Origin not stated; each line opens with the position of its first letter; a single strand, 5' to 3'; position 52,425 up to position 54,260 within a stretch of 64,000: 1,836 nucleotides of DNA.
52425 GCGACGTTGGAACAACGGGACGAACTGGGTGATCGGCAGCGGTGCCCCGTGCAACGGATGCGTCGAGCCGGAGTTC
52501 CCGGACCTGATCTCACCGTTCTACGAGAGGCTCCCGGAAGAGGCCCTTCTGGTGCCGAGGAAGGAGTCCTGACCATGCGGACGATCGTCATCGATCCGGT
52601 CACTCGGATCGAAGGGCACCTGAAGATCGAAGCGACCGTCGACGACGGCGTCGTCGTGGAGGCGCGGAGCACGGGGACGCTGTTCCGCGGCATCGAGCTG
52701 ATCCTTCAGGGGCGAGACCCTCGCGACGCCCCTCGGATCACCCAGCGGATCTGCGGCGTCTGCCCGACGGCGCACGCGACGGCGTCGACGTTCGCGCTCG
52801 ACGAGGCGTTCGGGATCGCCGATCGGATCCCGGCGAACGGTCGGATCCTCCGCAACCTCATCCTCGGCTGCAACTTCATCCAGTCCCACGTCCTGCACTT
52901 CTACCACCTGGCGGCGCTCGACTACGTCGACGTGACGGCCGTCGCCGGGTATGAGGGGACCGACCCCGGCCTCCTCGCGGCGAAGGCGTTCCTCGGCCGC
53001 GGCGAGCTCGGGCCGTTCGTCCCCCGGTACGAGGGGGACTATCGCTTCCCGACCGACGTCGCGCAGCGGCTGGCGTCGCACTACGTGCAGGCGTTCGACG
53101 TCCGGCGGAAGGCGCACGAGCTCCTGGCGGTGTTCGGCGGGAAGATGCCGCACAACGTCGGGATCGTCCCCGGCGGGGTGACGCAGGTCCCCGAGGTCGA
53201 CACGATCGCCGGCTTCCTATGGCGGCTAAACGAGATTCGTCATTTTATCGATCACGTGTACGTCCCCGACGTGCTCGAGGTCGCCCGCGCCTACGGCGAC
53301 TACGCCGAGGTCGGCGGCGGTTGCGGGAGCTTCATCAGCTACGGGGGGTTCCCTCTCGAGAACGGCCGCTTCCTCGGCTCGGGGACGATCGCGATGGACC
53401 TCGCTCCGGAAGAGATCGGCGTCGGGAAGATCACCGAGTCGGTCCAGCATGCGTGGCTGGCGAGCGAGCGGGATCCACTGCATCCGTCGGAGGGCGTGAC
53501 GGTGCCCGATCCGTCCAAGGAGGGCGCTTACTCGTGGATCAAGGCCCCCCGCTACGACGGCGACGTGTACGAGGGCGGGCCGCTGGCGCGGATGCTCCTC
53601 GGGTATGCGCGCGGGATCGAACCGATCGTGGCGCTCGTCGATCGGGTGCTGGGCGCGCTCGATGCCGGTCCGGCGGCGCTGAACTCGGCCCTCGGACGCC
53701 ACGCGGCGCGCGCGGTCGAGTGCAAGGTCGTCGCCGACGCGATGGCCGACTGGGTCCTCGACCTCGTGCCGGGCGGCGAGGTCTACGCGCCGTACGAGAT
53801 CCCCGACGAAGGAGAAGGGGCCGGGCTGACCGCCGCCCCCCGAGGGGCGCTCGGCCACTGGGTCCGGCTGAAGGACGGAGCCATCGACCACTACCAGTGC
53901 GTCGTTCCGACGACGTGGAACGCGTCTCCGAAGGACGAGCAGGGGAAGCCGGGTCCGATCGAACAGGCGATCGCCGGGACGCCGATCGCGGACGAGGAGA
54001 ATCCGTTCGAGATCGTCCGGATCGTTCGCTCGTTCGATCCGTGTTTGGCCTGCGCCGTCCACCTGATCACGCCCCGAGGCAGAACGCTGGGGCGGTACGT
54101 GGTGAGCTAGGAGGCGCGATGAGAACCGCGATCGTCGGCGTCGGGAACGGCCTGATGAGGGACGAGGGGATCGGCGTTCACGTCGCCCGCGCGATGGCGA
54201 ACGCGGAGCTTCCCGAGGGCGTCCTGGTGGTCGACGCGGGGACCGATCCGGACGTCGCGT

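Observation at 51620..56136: Signal-less [NiFe]-hydrogenase translationally coupled to MetV-MetF, a candidate H2-linked methylene-THF reductase module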

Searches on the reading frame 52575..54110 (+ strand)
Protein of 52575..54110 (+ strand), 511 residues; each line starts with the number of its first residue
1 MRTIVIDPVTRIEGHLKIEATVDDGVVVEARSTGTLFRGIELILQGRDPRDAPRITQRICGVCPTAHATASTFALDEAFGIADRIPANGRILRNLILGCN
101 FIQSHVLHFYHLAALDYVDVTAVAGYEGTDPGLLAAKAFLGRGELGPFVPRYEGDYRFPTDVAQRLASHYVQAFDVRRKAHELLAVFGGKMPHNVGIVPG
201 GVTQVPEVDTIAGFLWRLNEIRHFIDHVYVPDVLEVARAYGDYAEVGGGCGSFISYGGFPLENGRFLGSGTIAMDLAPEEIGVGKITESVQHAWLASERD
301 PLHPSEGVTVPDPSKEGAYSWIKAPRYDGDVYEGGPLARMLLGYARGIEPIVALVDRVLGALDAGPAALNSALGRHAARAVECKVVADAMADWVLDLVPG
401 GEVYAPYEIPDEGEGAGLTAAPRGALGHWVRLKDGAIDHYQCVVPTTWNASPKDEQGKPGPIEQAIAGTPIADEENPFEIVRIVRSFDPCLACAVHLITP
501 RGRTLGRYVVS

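Call 10: search_protein_families(library=pfam, proteins=[window:52575-54110:+])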
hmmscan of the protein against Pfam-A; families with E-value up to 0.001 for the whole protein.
window:52575-54110:+ (511 aa): 1 family
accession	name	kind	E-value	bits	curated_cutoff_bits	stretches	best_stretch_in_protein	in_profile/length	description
PF00374.24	NiFeSe_Hases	-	4.3e-151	504.7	25.8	1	38-496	1-508/508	Nickel-dependent hydrogenase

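Call 11: search_protein_families(library=ncbifam, proteins=[window:52575-54110:+])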
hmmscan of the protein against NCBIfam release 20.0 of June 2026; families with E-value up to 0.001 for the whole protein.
window:52575-54110:+ (511 aa): 10 families
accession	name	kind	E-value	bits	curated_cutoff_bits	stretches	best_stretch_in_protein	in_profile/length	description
NF033181.1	NiFeSe_hydrog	equivalog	2.9e-205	683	600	1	1-504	1-503/507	nickel-dependent hydrogenase large subunit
NF045518.1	H2_NiFeSe_large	exception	3.4e-160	534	780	2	134-498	110-482/485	NiFeSe hydrogenase large subunit HysA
NF007778.0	PRK10467.1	equivalog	8.9e-106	354.4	969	2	138-502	157-558/567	hydrogenase 2 large subunit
NF007550.0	PRK10170.1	equivalog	5.4e-94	315.7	1101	1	2-503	17-589/597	Ni/Fe-hydrogenase large subunit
TIGR03295.1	frhA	equivalog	1.4e-40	139.5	392.5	2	2-118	3-118/412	coenzyme F420 hydrogenase subunit alpha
NF040828.1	sulfhyd_ShyA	equivalog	8.4e-31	107.3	700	2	4-117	3-115/415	NAD(P)-dependent hydrogenase/sulfhydrogenase 2 subunit alpha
NF041785.2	VhuA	equivalog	3.7e-30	104.8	800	1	1-118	1-117/418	F420-non-reducing hydrogenase Vhu subunit A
NF040832.1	sulfhyd_HydA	equivalog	1.4e-17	64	880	2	4-119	5-119/426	NADPH-dependent hydrogenase/sulfhydrogenase 1 subunit alpha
NF004739.1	PRK06075.1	equivalog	1.1e-05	24.4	360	1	13-112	13-111/384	NADH-quinone oxidoreductase subunit D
NF041786.2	VhuU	equivalog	0.00016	21.4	70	1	479-499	12-30/45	F420-non-reducing hydrogenase selenoprotein subunit VhuU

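Call 12: find_encoding_contigs(protein=window:52575-54110:+, flank=10000, max_places=6)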
Protein window:52575-54110:+ (511 aa): 14 contigs read that carry it; 6 places shown.
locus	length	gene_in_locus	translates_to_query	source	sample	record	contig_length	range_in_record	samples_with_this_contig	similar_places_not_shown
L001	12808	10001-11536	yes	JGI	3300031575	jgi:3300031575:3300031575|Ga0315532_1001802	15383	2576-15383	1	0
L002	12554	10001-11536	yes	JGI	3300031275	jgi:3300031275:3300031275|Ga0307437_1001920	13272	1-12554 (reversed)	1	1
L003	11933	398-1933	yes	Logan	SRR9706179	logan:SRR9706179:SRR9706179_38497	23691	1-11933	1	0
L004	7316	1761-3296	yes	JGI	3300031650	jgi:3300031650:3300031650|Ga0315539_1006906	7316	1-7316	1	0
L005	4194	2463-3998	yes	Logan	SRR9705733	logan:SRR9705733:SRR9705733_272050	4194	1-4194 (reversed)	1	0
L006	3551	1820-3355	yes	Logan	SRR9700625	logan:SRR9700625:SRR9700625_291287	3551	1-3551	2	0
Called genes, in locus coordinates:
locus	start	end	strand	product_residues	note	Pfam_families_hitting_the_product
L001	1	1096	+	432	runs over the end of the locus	-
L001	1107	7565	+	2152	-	PF16640:Big_3_5, PF18884:TSP3_bac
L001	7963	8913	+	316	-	-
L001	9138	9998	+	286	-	PF01058:Oxidored_q6, PF14720:NiFe_hyd_SSU_C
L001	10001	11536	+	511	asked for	PF27537:HoxH, PF00374:NiFeSe_Hases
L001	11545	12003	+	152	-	PF01750:HycI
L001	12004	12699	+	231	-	PF12225:DUF5981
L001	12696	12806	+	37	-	?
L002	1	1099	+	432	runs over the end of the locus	-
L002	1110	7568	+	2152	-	PF16640:Big_3_5, PF18884:TSP3_bac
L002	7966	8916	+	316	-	-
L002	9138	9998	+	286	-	PF01058:Oxidored_q6, PF14720:NiFe_hyd_SSU_C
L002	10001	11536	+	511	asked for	PF27537:HoxH, PF00374:NiFeSe_Hases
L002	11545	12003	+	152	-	PF01750:HycI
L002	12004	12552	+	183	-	?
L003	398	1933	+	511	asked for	PF27537:HoxH, PF00374:NiFeSe_Hases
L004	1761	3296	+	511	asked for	PF27537:HoxH, PF00374:NiFeSe_Hases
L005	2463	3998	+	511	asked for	PF27537:HoxH, PF00374:NiFeSe_Hases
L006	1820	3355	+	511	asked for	PF27537:HoxH, PF00374:NiFeSe_Hases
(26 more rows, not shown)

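Call 18: find_homologous_proteins(query=window:52575-54110:+, max_evalue=1e-30)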
Query window:52575-54110:+ (511 aa): 8000 proteins with E <= 1e-30 among 8000 candidates; the best 120 are listed.
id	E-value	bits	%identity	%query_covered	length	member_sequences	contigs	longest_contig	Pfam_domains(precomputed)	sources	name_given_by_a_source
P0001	0.0e+0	1175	100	100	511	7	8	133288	PF00374.25,PF27537.1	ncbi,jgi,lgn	-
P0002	0.0e+0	1057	88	100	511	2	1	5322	PF00374.25,PF27537.1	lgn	-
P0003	0.0e+0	1054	88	100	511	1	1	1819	PF00374.25,PF27537.1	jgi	-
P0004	0.0e+0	1042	87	100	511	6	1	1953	PF00374.25,PF27537.1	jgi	jgi:hydrogenase large subunit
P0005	0.0e+0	1035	86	100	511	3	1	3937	PF00374.25,PF27537.1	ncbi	-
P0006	0.0e+0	1032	86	100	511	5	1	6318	PF00374.25,PF27537.1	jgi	-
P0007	0.0e+0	1027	86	100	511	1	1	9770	PF00374.25,PF27537.1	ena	-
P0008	0.0e+0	1022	85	100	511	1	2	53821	PF00374.25,PF27537.1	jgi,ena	-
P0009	0.0e+0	1020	85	100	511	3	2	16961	PF00374.25,PF27537.1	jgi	-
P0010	0.0e+0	1018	84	100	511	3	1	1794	PF00374.25,PF27537.1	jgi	-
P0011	0.0e+0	1015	85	100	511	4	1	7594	PF00374.25,PF27537.1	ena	-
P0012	0.0e+0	1011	85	100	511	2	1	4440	PF00374.25,PF27537.1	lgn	-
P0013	1.9e-297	1006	83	100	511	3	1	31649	PF00374.25,PF27537.1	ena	-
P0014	2.0e-297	1006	84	100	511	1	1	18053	PF00374.25,PF27537.1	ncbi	-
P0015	5.3e-296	1001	84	100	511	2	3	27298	PF00374.25,PF27537.1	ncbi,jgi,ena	-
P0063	5.6e-245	833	72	97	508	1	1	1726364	PF00374.25,PF27537.1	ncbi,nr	ncbi:MAG: nickel-dependent hydrogenase large subunit [Candidatus Bipolaricaulota bacterium]|nr:MAG: 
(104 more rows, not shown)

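Call 21: find_related_loci(query=A1, collection=genome_contigs, flank=8000)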
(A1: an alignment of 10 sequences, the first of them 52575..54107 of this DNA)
Query A1 (511 aa) in genome_contigs; peptide patterns used: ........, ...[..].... (x = any residue, [..] = any of these).
600 stretches matched a pattern (row limit reached: there are more); 594 encode a relative of the query (tblastn E <= 1e-3); the best 80 are kept; 80 distinct loci.
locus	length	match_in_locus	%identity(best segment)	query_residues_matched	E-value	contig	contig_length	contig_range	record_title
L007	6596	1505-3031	81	1-510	0e+0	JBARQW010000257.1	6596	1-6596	MAG: Candidatus Bipolaricaulia bacterium isolate MFD13425_ilm_asm_bin14 k127_22635, whole genome shotgun sequence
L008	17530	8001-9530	68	1-510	0e+0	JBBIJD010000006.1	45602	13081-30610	MAG: Candidatus Fraserbacteria bacterium isolate ESF170215_bin_154 NODE_158_length_45602_cov_13.062858, whole genome sho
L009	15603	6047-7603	64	1-511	0e+0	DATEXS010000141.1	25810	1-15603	MAG TPA_asm: Anaerolineae bacterium isolate SMAG_U8425 k141_1139840, whole genome shotgun sequence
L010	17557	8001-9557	63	1-511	0e+0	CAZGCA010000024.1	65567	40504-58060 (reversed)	MAG TPA_asm: uncultured bacterium isolate SRP068000_co1_623 genome assembly, contig: NODE_304_length_65567_cov_9.257281,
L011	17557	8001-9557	64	1-511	0e+0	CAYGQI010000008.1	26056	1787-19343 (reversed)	MAG TPA_asm: uncultured Anaerolineales bacterium isolate ERP119294_co1_125 genome assembly, contig: NODE_2161_length_260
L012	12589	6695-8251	62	1-511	0e+0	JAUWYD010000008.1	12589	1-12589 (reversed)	MAG: Chloroflexota bacterium isolate CSMAG_2701 CSMAG_2701_k141_2434846_length_12589_cov_27.7813, whole genome shotgun s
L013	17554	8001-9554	61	1-510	0e+0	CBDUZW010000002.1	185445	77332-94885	MAG TPA_asm: uncultured bacterium isolate SRR22302365_binner123_Refined_103 genome assembly, contig: ERZ25074835.4, whol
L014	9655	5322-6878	62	1-511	0e+0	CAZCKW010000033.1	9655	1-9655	MAG TPA_asm: uncultured Dehalococcoidales bacterium isolate SRP178699_co2_22 genome assembly, contig: NODE_7212_length_9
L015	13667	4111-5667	61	1-511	0e+0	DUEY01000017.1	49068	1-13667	MAG TPA_asm: Dehalococcoidia bacterium isolate W281 Contig17, whole genome shotgun sequence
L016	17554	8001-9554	61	1-510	0e+0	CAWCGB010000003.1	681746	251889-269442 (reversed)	MAG: uncultured delta proteobacterium isolate MFD01231.bin.2.77 genome assembly, contig: contig_13168, whole genome shot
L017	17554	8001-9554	59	1-510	0e+0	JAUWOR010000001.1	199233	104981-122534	MAG: Dehalococcoidia bacterium isolate CSMAG_2455 CSMAG_2455_k141_17175_length_199233_cov_19.9934, whole genome shotgun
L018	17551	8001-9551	62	1-510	0e+0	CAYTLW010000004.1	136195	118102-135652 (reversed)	MAG TPA_asm: uncultured Enterobacteriaceae bacterium isolate binchicken_co141_175 genome assembly, contig: NODE_289_leng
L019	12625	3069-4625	59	1-511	0e+0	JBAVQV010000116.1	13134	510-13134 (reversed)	MAG: Dehalococcoidia bacterium isolate MFD02350_ilm_asm_bin2 k127_85321, whole genome shotgun sequence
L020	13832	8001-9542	60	4-510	0e+0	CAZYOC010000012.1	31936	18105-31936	MAG TPA_asm: uncultured bacterium isolate SRP141376_co4_309 genome assembly, contig: NODE_2515_length_31936_cov_7.254666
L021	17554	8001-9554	58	1-510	0e+0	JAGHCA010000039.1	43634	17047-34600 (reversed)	MAG: Dehalococcoidia bacterium isolate AUK270 PB_MBMC_224_c_000000000079, whole genome shotgun sequence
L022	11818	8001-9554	58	1-510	0e+0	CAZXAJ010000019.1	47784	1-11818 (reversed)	MAG TPA_asm: uncultured Dehalococcoidales bacterium isolate binchicken_co334_347 genome assembly, contig: NODE_1113_leng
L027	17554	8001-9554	57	1-510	0e+0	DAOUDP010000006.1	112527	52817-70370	MAG TPA_asm: Dehalococcoidia bacterium isolate M62_259 111730, whole genome shotgun sequence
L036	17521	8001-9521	59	4-502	0e+0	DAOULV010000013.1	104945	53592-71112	MAG TPA_asm: Dehalococcoidales bacterium isolate W31_56 k127_176523, whole genome shotgun sequence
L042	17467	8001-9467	57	4-510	0e+0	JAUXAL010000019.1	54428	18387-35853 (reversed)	MAG: Phycisphaerae bacterium isolate CSMAG_2761 CSMAG_2761_k141_752270_length_54428_cov_51.9831, whole genome shotgun se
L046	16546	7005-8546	58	1-507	0e+0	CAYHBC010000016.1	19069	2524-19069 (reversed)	MAG TPA_asm: uncultured Dehalococcoidales bacterium isolate ERP119294_co3_111 genome assembly, contig: NODE_1697_length_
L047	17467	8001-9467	57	4-510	0e+0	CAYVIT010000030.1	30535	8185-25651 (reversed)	MAG TPA_asm: uncultured Pirellulales bacterium isolate binchicken_co196_99 genome assembly, contig: NODE_1706_length_305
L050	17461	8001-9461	56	4-508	0e+0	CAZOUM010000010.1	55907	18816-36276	MAG TPA_asm: uncultured Pirellulales bacterium isolate SRP068000_co1_482 genome assembly, contig: NODE_460_length_55907_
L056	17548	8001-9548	56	4-511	0e+0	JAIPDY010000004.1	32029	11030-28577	MAG: Desulfotignum sp. isolate Tobar13.5m-G27 Tobar13-5m-20mill-C327, whole genome shotgun sequence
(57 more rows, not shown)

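Call 36: search_solved_structures(query=window:52575-54107:+, max_evalue=1e-20)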
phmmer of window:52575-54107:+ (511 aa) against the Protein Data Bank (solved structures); distinct sequences matched with E-value up to 1e-20: 64 (the best 60 are shown).
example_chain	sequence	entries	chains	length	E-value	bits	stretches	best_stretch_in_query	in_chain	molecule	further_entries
5jsu_B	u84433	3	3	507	2.6e-129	435.9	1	3-499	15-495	Periplasmic [NiFeSe] hydrogenase, large subunit, selenocysteine-containing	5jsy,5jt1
5jsh_B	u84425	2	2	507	9.3e-128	430.8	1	3-499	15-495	Periplasmic [NiFeSe] hydrogenase, large subunit, selenocysteine-containing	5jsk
6rtp_B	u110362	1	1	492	1.3e-127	430.3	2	145-496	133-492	Periplasmic [NiFeSe] hydrogenase, large subunit, selenocysteine-containing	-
6z8o_B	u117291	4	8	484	2.7e-127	429.3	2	145-496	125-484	Periplasmic [NiFeSe] hydrogenase, large subunit, selenocysteine-containing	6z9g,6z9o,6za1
6ru9_B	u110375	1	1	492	3e-127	429.1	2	145-496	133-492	Periplasmic [NiFeSe] hydrogenase, large subunit, selenocysteine-containing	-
6z8m_B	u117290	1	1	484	6.4e-127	428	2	145-496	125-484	Periplasmic [NiFeSe] hydrogenase, large subunit, selenocysteine-containing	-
6ruc_B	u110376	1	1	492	7e-127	427.9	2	145-496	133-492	Periplasmic [NiFeSe] hydrogenase, large subunit, selenocysteine-containing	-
3ze6_B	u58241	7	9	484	1.1e-126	427.3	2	145-496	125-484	PERIPLASMIC [NIFESE] HYDROGENASE, LARGE SUBUNIT, SELENOCYS SELENOCYSTEINE-CONTAINING | PERIPLASMIC [NIFESE] HYDROGENASE, LARGE SUBUNIT, SELENOCYSTEINE-CONTAININ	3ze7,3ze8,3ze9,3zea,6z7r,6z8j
2wpn_B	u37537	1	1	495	1.2e-126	427.1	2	145-496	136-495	PERIPLASMIC [NIFESE] HYDROGENASE, LARGE SUBUNIT, SELENOCYSTEINE-CONTAINING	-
4kl8_L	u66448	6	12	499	9.8e-124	417.5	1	4-496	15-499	Nickel-dependent hydrogenase large subunit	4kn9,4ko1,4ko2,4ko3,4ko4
1cc1_L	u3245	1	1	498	4.4e-123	415.4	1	4-496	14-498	HYDROGENASE (LARGE SUBUNIT)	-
1frf_L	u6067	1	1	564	8e-123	414.5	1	4-505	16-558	[NI-FE] HYDROGENASE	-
1h2a_L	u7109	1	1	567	4.1e-122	412.2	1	4-500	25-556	HYDROGENASE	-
1ubh_L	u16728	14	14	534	2e-121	409.9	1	4-496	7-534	Periplasmic [NiFe] hydrogenase large subunit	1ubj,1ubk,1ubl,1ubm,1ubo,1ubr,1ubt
4u9h_L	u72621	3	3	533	2.1e-121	409.9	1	4-496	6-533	Periplasmic [NiFe] hydrogenase large subunit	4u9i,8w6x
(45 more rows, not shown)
